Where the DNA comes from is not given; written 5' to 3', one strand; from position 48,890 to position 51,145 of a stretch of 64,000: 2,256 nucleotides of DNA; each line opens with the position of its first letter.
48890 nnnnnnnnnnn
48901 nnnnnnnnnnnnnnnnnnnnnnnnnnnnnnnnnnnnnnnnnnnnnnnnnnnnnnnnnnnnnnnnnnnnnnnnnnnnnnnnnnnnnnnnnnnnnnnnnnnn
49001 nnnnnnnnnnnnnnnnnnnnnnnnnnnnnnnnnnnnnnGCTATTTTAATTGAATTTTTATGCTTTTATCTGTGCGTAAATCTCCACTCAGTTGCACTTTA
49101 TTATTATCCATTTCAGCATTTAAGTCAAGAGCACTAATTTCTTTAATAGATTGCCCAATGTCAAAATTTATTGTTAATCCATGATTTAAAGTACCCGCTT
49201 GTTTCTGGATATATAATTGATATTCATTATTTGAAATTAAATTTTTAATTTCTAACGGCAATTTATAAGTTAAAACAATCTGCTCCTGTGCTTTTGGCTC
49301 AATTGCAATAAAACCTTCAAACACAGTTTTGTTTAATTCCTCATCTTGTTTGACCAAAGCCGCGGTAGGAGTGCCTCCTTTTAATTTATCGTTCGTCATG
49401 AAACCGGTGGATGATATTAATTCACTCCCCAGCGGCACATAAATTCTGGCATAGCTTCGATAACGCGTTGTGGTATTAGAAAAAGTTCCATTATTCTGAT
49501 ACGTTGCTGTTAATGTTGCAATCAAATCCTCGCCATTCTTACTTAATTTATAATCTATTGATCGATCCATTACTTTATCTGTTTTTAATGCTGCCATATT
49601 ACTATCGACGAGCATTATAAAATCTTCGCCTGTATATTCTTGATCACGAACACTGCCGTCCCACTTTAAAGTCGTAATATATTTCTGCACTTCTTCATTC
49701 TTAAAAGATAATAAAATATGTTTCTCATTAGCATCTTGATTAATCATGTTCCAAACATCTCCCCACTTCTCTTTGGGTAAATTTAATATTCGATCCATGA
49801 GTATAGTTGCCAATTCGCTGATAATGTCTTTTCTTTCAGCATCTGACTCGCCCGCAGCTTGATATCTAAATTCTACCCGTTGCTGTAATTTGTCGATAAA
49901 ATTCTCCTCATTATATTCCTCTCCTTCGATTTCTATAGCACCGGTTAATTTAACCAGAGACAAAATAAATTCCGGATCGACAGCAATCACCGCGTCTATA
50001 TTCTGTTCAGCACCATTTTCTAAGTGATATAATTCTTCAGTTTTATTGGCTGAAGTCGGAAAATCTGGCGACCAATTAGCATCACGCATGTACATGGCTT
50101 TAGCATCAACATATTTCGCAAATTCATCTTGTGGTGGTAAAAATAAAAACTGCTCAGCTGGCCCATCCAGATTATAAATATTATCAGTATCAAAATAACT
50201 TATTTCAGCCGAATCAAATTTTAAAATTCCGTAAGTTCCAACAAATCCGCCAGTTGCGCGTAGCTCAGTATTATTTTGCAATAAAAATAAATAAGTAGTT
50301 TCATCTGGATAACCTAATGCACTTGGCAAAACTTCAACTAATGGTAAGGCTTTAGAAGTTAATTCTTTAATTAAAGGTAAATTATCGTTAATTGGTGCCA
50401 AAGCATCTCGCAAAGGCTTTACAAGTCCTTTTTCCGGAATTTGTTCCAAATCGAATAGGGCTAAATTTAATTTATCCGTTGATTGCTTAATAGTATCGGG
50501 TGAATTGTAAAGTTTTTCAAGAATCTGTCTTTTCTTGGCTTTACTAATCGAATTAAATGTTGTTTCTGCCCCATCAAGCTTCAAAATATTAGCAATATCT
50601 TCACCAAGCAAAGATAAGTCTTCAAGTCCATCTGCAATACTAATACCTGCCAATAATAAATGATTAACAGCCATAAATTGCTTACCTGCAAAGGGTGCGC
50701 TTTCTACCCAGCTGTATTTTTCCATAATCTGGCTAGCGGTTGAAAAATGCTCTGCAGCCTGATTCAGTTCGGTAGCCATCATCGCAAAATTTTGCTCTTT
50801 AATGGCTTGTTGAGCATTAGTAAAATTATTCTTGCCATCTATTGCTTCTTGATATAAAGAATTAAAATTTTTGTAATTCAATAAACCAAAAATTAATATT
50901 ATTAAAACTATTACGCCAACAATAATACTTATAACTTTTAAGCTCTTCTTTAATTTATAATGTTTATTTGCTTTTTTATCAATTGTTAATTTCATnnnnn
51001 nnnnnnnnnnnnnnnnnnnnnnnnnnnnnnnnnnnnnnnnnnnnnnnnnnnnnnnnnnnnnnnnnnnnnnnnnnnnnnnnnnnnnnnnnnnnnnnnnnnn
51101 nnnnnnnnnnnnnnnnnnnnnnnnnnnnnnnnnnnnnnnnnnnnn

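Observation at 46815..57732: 11-kb translationally coupled Wzx/Wzy-type glycan operon containing an MreB paralog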

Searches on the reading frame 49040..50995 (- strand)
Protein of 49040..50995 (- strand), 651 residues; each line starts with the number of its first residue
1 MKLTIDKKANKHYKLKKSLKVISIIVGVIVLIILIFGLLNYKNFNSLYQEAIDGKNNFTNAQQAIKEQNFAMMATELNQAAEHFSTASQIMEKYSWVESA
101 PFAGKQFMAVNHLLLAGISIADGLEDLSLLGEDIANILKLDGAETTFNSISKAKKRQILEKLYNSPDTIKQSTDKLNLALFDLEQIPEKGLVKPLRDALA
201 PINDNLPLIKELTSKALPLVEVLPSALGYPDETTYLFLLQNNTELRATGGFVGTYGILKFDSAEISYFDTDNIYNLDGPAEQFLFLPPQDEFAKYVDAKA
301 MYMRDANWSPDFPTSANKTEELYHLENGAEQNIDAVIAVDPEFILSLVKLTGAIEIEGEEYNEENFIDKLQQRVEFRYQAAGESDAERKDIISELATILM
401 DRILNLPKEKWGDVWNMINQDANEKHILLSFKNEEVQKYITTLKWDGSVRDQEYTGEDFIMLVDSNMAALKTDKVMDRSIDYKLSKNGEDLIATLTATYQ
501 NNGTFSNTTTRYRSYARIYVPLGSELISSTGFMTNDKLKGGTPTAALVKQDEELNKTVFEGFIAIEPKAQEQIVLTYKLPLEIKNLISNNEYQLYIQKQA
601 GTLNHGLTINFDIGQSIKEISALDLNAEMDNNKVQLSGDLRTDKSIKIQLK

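Call 4: search_protein_families(library=pfam, proteins=[window:49040-50995:-], max_evalue=0.01)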
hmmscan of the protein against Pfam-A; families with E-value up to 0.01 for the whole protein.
window:49040-50995:- (651 aa): 1 family
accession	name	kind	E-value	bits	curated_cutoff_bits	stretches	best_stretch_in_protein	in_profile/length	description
PF13196.11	DUF4012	-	2.7e-31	109.5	28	1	232-373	3-142/144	Protein of unknown function (DUF4012)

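Call 11: find_homologous_proteins(query=window:49040-50995:-)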
Query window:49040-50995:- (651 aa): 738 proteins with E <= 0.001 among 8000 candidates; the best 120 are listed.
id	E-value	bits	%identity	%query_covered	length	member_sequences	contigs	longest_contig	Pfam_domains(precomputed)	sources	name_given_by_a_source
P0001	0.0e+0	1428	100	100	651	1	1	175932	PF13196.12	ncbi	ncbi:MAG: DUF4012 domain-containing protein [Patescibacteria group bacterium]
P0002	4.9e-246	836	59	93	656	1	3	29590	PF13196.12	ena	-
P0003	7.2e-228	776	55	97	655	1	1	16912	PF13196.12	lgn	-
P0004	4.8e-226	770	53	100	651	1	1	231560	PF13196.12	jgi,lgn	jgi:hypothetical protein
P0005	2.7e-212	725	52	96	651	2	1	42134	PF13196.12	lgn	-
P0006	2.9e-194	665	48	98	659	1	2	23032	PF13196.12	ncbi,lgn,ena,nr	ncbi:DUF4012 domain-containing protein [Patescibacteria group bacterium]|nr:DUF4012 domain-containin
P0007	1.7e-193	663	49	98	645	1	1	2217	PF13196.12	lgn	-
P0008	5.0e-188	645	50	89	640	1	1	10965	PF13196.12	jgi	jgi:uncharacterized protein (DUF2164 family)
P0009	3.5e-187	642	49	89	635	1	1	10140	PF13196.12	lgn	-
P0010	4.6e-187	642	48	94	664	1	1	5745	PF13196.12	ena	-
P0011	1.3e-177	610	47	98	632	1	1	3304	PF13196.12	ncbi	-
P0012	5.6e-177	608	46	96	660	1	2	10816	PF13196.12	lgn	-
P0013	2.2e-175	603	47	94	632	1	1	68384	PF13196.12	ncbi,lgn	-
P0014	1.5e-174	600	46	96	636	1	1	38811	PF13196.12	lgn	-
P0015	1.8e-171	590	45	94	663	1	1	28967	PF13196.12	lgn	-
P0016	2.9e-168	579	44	97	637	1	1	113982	PF13196.12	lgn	-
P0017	1.7e-167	577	43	96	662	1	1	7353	PF13196.12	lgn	-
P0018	2.6e-166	573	49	81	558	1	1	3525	PF13196.12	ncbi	ncbi:MAG: DUF4012 domain-containing protein, partial [Patescibacteria group bacterium]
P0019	1.0e-163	564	42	97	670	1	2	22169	PF13196.12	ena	-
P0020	6.3e-162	559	43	96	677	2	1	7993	PF13196.12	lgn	-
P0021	9.3e-162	558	43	99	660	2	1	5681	PF13196.12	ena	-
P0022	1.3e-161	557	42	98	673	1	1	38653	PF13196.12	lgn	-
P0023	2.1e-161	557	42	99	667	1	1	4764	PF13196.12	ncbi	-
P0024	2.8e-161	556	43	98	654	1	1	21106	PF13196.12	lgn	-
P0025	8.0e-160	552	41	99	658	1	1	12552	PF13196.12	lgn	-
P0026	2.5e-159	550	43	99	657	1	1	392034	PF13196.12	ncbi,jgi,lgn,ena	ncbi:MAG: DUF4012 domain-containing protein [Patescibacteria group bacterium]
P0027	2.3e-158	547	42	93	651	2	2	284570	PF13196.12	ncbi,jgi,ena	ncbi:MAG: DUF4012 domain-containing protein [Patescibacteria group bacterium]|jgi:hypothetical prote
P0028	3.5e-158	546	45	94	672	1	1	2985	PF13196.12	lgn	-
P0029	3.6e-158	546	43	94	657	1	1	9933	PF13196.12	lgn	-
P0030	4.4e-158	546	42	96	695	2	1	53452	PF13196.12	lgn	-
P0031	1.9e-157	544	42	95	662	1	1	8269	PF13196.12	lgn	-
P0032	3.8e-157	543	42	99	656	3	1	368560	PF13196.12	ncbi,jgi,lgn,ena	ncbi:MAG: DUF4012 domain-containing protein [Patescibacteria group bacterium]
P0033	1.4e-156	541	42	98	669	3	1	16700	PF13196.12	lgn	-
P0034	1.5e-156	541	42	98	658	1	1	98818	PF13196.12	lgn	-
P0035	3.0e-156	540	43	97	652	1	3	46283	PF13196.12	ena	-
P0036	3.1e-156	540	43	93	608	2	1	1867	PF13196.12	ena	-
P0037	8.7e-156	538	43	99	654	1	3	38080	PF13196.12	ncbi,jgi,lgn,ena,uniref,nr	ncbi:MAG: hypothetical protein COY66_06610 [Candidatus Kerfeldbacteria bacterium CG_4_10_14_0_8_um_f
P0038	4.8e-155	536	42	99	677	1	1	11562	PF13196.12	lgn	-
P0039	2.1e-154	534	42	93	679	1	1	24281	PF13196.12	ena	-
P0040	2.3e-154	534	43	97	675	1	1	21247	PF13196.12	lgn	-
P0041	1.2e-153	531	42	97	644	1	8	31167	PF13196.12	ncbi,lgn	-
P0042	6.3e-153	529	43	94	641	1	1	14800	PF13196.12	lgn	-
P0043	7.1e-153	529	42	99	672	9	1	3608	PF13196.12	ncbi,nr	ncbi:DUF4012 domain-containing protein [Patescibacteria group bacterium]|nr:DUF4012 domain-containin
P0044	9.5e-153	528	41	96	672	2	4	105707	PF13196.12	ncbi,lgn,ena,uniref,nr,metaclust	ncbi:MAG: hypothetical protein A3F54_01400 [Candidatus Kerfeldbacteria bacterium RIFCSPHIGHO2_12_FUL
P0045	1.3e-152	528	41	95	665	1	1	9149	PF13196.12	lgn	-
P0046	6.2e-152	526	41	95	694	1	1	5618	PF13196.12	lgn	-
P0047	9.9e-152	525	41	99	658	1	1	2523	PF13196.12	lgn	-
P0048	3.3e-151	523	43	93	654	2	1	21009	PF13196.12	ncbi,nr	ncbi:MAG: DUF4012 domain-containing protein [Patescibacteria group bacterium]|nr:DUF4012 domain-cont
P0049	4.5e-151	523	43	94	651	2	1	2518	PF13196.12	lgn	-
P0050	7.1e-151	522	41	97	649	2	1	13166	PF13196.12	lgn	-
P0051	7.4e-151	522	42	98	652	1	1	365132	PF13196.12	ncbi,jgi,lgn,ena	ncbi:MAG: DUF4012 domain-containing protein [Patescibacteria group bacterium]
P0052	3.2e-150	520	41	98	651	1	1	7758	PF13196.12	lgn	-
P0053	9.0e-150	518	43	98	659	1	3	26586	PF13196.12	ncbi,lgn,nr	ncbi:DUF4012 domain-containing protein [Patescibacteria group bacterium]|nr:DUF4012 domain-containin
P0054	1.6e-149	518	42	94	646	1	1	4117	PF13196.12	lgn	-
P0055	4.7e-149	516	41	93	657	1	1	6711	PF13196.12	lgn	-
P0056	5.6e-149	516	42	92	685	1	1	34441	PF13196.12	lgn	-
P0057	9.3e-149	515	40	96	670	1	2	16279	PF13196.12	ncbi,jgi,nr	ncbi:MAG: hypothetical protein ACD_41C00034G0002 [uncultured bacterium]|nr:MAG: hypothetical protein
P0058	1.3e-148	515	41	92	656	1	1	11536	PF13196.12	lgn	-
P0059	1.5e-148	514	42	87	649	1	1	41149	PF13196.12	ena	-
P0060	2.0e-148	514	41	99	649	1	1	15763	PF13196.12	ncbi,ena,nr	ncbi:DUF4012 domain-containing protein [Patescibacteria group bacterium]|nr:DUF4012 domain-containin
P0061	4.8e-148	513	41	94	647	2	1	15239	PF13196.12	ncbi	-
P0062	5.2e-148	513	41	97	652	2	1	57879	PF13196.12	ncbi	-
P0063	5.7e-148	512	39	99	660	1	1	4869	PF13196.12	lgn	-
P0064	3.3e-147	510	43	90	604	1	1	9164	PF13196.12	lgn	-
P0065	1.7e-146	508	41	98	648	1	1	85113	PF13196.12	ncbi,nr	ncbi:MAG: DUF4012 domain-containing protein [bacterium]|nr:DUF4012 domain-containing protein [bacter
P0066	3.1e-146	507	40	92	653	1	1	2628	PF13196.12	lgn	-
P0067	3.9e-146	506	41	97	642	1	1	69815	PF13196.12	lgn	-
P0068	1.3e-145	505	40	96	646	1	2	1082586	PF13196.12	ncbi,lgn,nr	ncbi:MAG: DUF4012 domain-containing protein [Candidatus Nomurabacteria bacterium]|nr:MAG: DUF4012 do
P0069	2.0e-145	504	40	93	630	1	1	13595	PF13196.12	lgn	-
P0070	5.8e-145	503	37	98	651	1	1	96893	PF13196.12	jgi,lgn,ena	-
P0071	9.9e-145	502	40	92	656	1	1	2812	PF13196.12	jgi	jgi:hypothetical protein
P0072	1.7e-144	501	38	99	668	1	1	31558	PF13196.12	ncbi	-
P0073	2.3e-144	501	41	97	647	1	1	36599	PF13196.12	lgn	-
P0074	6.2e-143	496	39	99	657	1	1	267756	PF13196.12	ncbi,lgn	-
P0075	6.3e-143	496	39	99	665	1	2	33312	PF13196.12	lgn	-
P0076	2.4e-142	494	38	98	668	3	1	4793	PF13196.12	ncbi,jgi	jgi:hypothetical protein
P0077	4.8e-142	493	41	92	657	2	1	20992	PF13196.12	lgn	-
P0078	7.6e-142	492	41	95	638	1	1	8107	PF13196.12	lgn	-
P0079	1.4e-141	491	39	97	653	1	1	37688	PF13196.12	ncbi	-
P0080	3.1e-141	490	40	98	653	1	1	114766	PF13196.12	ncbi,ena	-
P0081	3.7e-141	490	40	97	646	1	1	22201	PF13196.12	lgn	-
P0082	1.6e-140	488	38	98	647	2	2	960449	PF13196.12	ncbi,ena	ncbi:MAG: DUF4012 domain-containing protein [Patescibacteria group bacterium]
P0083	4.1e-140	487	38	97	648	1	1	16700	PF13196.12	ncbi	ncbi:MAG: DUF4012 domain-containing protein [bacterium]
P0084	4.5e-140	486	40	99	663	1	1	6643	PF13196.12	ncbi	-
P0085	9.6e-140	485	40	96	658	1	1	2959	PF13196.12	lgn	-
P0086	2.2e-138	481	40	93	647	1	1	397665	PF13196.12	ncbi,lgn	-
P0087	2.4e-138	481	40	94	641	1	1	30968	PF13196.12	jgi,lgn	-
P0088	1.3e-137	478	39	97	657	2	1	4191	PF13196.12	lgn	-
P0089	2.2e-137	477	39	99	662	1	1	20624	PF13196.12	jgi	jgi:hypothetical protein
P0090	1.1e-135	472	39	98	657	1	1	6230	PF13196.12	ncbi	ncbi:MAG: DUF4012 domain-containing protein [bacterium]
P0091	7.5e-135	469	40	96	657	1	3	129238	PF13196.12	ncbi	-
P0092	5.1e-134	466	39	97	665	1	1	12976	PF13196.12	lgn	-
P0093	6.0e-134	466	38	98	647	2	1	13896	PF13196.12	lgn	-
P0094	8.6e-133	462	38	99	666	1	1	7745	PF13196.12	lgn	-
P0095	3.0e-131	457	39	96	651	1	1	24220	PF13196.12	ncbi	ncbi:MAG: DUF4012 domain-containing protein [bacterium]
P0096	3.5e-131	457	39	99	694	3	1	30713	PF13196.12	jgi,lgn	jgi:hypothetical protein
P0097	4.1e-130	453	39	97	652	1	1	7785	PF13196.12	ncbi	-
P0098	6.7e-130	453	38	98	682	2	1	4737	PF13196.12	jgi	-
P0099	1.2e-129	452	38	98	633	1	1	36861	PF13196.12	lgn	-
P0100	7.5e-129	449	38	93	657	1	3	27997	PF13196.12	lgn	-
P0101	8.5e-129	449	42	83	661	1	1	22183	PF13196.12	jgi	-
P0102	7.0e-127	443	37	97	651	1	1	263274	PF13196.12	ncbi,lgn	-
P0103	1.1e-126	442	36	98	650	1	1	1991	PF13196.12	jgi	jgi:hypothetical protein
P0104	2.0e-126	441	37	99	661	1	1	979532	PF13196.12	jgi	-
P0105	2.7e-126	441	37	99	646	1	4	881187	PF13196.12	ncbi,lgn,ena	-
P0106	4.2e-126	440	38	94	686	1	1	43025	PF13196.12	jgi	jgi:cellobiose-specific phosphotransferase system component IIA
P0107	4.8e-126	440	46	70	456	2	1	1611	PF13196.12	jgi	jgi:hypothetical protein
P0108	4.9e-126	440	38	94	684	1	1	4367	PF13196.12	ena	-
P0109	1.1e-125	439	37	97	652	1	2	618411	PF13196.12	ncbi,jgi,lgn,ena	ncbi:MAG: DUF4012 domain-containing protein [Patescibacteria group bacterium]|jgi:hypothetical prote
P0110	2.2e-125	438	37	94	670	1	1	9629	PF13196.12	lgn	-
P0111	3.2e-125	437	37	93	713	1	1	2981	PF13196.12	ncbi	-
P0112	3.2e-123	431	37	97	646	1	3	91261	PF13196.12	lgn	-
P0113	5.4e-123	430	37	93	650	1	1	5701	PF13196.12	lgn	-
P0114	5.3e-122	427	36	97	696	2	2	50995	PF13196.12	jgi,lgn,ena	-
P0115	1.3e-121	425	37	95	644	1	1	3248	PF13196.12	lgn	-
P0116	1.8e-121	425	36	99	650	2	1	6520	PF13196.12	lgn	-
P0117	6.8e-121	423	36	97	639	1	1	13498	PF13196.12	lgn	-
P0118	7.0e-121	423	36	92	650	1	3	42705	PF13196.12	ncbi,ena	-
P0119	1.3e-120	422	34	99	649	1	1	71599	PF13196.12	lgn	-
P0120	1.4e-120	422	35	99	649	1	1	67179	PF13196.12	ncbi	-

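Call 13: find_related_loci(query=A1, collection=genome_contigs, flank=10000)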
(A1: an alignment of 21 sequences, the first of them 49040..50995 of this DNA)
Query A1 (651 aa) in genome_contigs; peptide patterns used: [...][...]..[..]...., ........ (x = any residue, [..] = any of these).
599 stretches matched a pattern (row limit reached: there are more); 496 encode a relative of the query (tblastn E <= 1e-3); the best 80 are kept; 80 distinct loci.
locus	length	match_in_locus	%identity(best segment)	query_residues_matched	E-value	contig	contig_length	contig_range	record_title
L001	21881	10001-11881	42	17-646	1e-168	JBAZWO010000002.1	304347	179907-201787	MAG: Patescibacteria group bacterium isolate SO_2017_GW1_34 NODE_279_length_304347_cov_5.954543_OW334_2017, whole genome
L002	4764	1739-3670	42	2-648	1e-171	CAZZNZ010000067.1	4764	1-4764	MAG TPA_asm: uncultured Gammaproteobacteria bacterium isolate SRP192515_co1_29 genome assembly, contig: NODE_19662_lengt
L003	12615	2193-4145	40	5-650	4e-162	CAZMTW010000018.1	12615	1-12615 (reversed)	MAG TPA_asm: uncultured Gammaproteobacteria bacterium isolate SRP118108_co1_66 genome assembly, contig: NODE_4597_length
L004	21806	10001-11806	42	46-651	8e-161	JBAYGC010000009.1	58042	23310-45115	MAG: Patescibacteria group bacterium isolate SO_2016_GW1_116 scaffold01100_OW334_2016, whole genome shotgun sequence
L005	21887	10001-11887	40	20-651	2e-157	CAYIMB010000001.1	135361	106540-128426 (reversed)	MAG TPA_asm: uncultured Gammaproteobacteria bacterium isolate ERP119705_co25_35 genome assembly, contig: NODE_33_length_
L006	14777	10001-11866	40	24-651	3e-156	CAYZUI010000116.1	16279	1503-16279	MAG TPA_asm: uncultured Gammaproteobacteria bacterium isolate binchicken_co169_102 genome assembly, contig: k99_532154,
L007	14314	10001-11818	41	38-651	7e-155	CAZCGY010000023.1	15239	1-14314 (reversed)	MAG TPA_asm: uncultured Gammaproteobacteria bacterium isolate binchicken_co110_887 genome assembly, contig: NODE_8454_le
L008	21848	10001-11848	42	24-648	3e-154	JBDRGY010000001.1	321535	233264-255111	MAG: Patescibacteria group bacterium isolate MEGAHIT-group-1.473 k141_1774891, whole genome shotgun sequence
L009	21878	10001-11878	41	17-651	5e-154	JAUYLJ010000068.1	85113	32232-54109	MAG: bacterium isolate C24_metabat.bin.3 C24_k141_849625, whole genome shotgun sequence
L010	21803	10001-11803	43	46-651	1e-153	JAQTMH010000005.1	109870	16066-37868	MAG: Patescibacteria group bacterium isolate STA_36 NODE_355_length_109870_cov_5.280027_Sandtown_A, whole genome shotgun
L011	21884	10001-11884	40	16-650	2e-152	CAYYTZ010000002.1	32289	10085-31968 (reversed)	MAG TPA_asm: uncultured Gammaproteobacteria bacterium isolate SRP011637_co1_72 genome assembly, contig: NODE_297_length_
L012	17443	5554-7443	42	17-651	2e-152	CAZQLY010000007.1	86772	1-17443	MAG TPA_asm: uncultured Gammaproteobacteria bacterium isolate SRP141376_co4_153 genome assembly, contig: NODE_428_length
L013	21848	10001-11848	40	30-648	3e-149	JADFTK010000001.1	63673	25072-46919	MAG: Patescibacteria group bacterium isolate B9T1L10 B9T1L10_NODE305, whole genome shotgun sequence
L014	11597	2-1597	44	107-643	3e-147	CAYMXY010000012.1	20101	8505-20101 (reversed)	MAG TPA_asm: uncultured Gammaproteobacteria bacterium isolate SRP090828_co3_45 genome assembly, contig: NODE_432_length_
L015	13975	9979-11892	39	15-648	8e-146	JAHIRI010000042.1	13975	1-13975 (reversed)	MAG: Patescibacteria group bacterium isolate MM_PC_MetaG.mb.12 MM_PC_MetaG.mb.12_k141_863500, whole genome shotgun seque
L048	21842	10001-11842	37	22-650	3e-120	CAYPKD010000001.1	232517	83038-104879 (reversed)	MAG TPA_asm: uncultured Gammaproteobacteria bacterium isolate binchicken_co334_146 genome assembly, contig: NODE_24_leng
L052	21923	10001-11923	35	5-648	9e-118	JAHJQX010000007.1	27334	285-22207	MAG: Patescibacteria group bacterium isolate OS_PC_MetaG.mb.121 OS_PC_MetaG.mb.121_k141_225637, whole genome shotgun seq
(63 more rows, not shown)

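Call 29: predict_structure(alignment_id=A2)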
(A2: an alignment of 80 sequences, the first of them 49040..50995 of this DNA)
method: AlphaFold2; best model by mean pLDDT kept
length: 651 residues; sequences in the alignment: 80
mean_pLDDT: 90.4   pTM: 0.86
mean pLDDT of the five models: 90.4, 90.2, 89.2, 88.9, 88.8
residues with pLDDT >= 90: 460; 70-90: 161; 50-70: 24; < 50: 6
segments of 3 or more residues with pLDDT < 50: 1-6
pLDDT, mean of each block of 10 residues (from residue 1): 45 75 91 89 93 94 90 96 97 91 91 96 94 86 76 94 93 94 92 88 82 83 93 95 79 87 93 90 94 92 93 96 97 96 92 90 87 76 71 85 90 91 95 93 92 84 86 88 97 98 87 95 97 93 97 95 96 98 92 96 94 96 93 96 96 92
secondary structure, 60 per line:
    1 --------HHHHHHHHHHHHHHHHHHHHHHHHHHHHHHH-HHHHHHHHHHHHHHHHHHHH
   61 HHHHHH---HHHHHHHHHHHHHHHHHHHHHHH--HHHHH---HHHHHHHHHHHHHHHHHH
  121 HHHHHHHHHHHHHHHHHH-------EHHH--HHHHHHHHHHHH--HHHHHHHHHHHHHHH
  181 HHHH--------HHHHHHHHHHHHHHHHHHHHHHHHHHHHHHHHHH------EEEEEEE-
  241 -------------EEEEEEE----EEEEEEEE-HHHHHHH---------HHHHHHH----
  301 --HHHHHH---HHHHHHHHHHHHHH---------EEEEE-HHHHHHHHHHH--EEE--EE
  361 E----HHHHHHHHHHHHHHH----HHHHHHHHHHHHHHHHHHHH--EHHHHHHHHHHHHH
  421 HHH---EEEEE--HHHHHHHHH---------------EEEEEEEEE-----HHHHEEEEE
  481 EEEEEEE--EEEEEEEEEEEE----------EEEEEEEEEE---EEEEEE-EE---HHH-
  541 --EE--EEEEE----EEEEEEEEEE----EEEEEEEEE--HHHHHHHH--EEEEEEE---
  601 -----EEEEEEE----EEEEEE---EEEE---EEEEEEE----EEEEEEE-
elements in order: H9-39 H41-66 H70-92 H95-99 H103-138 H152-163 H166-184 H193-226 E233-239 E254-260 E265-272 H274-280 H290-296 H303-308 H312-325 E335-339 H341-351 E354-356 E359-361 H366-380 H385-404 H408-423 E427-431 H434-442 E458-466 H472-475 E476-487 E490-501 E512-521 E525-530 E547-551 E556-565 E570-578 H581-588 E591-597 E606-612 E617-622 E626-629 E633-639 E644-650

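Call 33: fold_search(model_id=the predicted structure, library=pdb)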
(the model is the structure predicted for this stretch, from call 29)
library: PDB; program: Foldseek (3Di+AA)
matches with E <= 10: 1042; with E <= 0.001: 61
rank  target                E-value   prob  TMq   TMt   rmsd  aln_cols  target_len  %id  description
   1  3mdj_C                4.2e-05  1.00  0.16  0.13   8.1       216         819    8  ER Aminopeptidase, ERAP1, Bound to the Zinc Aminopeptidase Inhibitor, Bestatin (released 2011-03-30)
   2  6mgq_B                5.3e-05  1.00  0.16  0.13   9.6       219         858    6  ERAP1 in the open conformation bound to 10mer phosphinic inhibitor DG014 (released 2019-12-18)
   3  6mgq_C                9.0e-05  1.00  0.16  0.13   9.4       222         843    6  ERAP1 in the open conformation bound to 10mer phosphinic inhibitor DG014 (released 2019-12-18)
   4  5ab0_C                9.5e-05  1.00  0.16  0.13   8.1       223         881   11  Crystal structure of aminopeptidase ERAP2 with ligand (released 2015-09-30)
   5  6ydx_B                1.0e-04  1.00  0.17  0.14   9.0       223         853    9  Insulin-regulated aminopeptidase complexed with a macrocyclic peptidic inhibitor (released 2020-07-22)
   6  8cgp_B                1.1e-04  1.00  0.17  0.13   8.0       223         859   12  Insulin regulated aminopeptidase (IRAP) in complex with an allosteric aryl sulfonamide inhibitor (released 2024-01-31)
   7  6ifg_B                1.1e-04  1.00  0.16  0.22   8.2       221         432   12  Crystal structure of M1 zinc metallopeptidase E323A mutant bound to Tyr-ser-ala substrate from Deinococcus radiodurans (released 2019-09-25)
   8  3mdj_B                1.1e-04  1.00  0.15  0.13  11.2       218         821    7  ER Aminopeptidase, ERAP1, Bound to the Zinc Aminopeptidase Inhibitor, Bestatin (released 2011-03-30)
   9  3mdj_A                1.2e-04  1.00  0.16  0.13  10.7       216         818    8  ER Aminopeptidase, ERAP1, Bound to the Zinc Aminopeptidase Inhibitor, Bestatin (released 2011-03-30)
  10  4jbs_B                1.2e-04  1.00  0.16  0.13   7.7       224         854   11  Crystal structure of the human Endoplasmic Reticulum Aminopeptidase 2 in complex with PHOSPHINIC PSEUDOTRIPEPTIDE inhi (released 2013-12-11)
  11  7pfs_A                1.5e-04  1.00  0.16  0.12   8.4       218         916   10  Crystal structure of ERAP2 aminopeptidase in complex with phosphinic pseudotripeptide ((1R)-1-Amino-3-phenylpropyl){2- (released 2022-01-26)
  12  6mgq_A                1.5e-04  1.00  0.15  0.12   9.4       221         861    6  ERAP1 in the open conformation bound to 10mer phosphinic inhibitor DG014 (released 2019-12-18)
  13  6fpz_A                1.6e-04  1.00  0.20  0.21   6.0       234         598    8  Inter-alpha-inhibitor heavy chain 1, D298A (released 2019-02-27)
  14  6rqx_A                1.6e-04  1.00  0.16  0.13   8.9       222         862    7  High-resolution crystal structure of ERAP1 in complex with 10mer phosphinic peptide (released 2019-12-18)
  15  6fpy_B                1.7e-04  1.00  0.20  0.21   5.8       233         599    8  Inter-alpha-inhibitor heavy chain 1, wild type (released 2019-02-27)
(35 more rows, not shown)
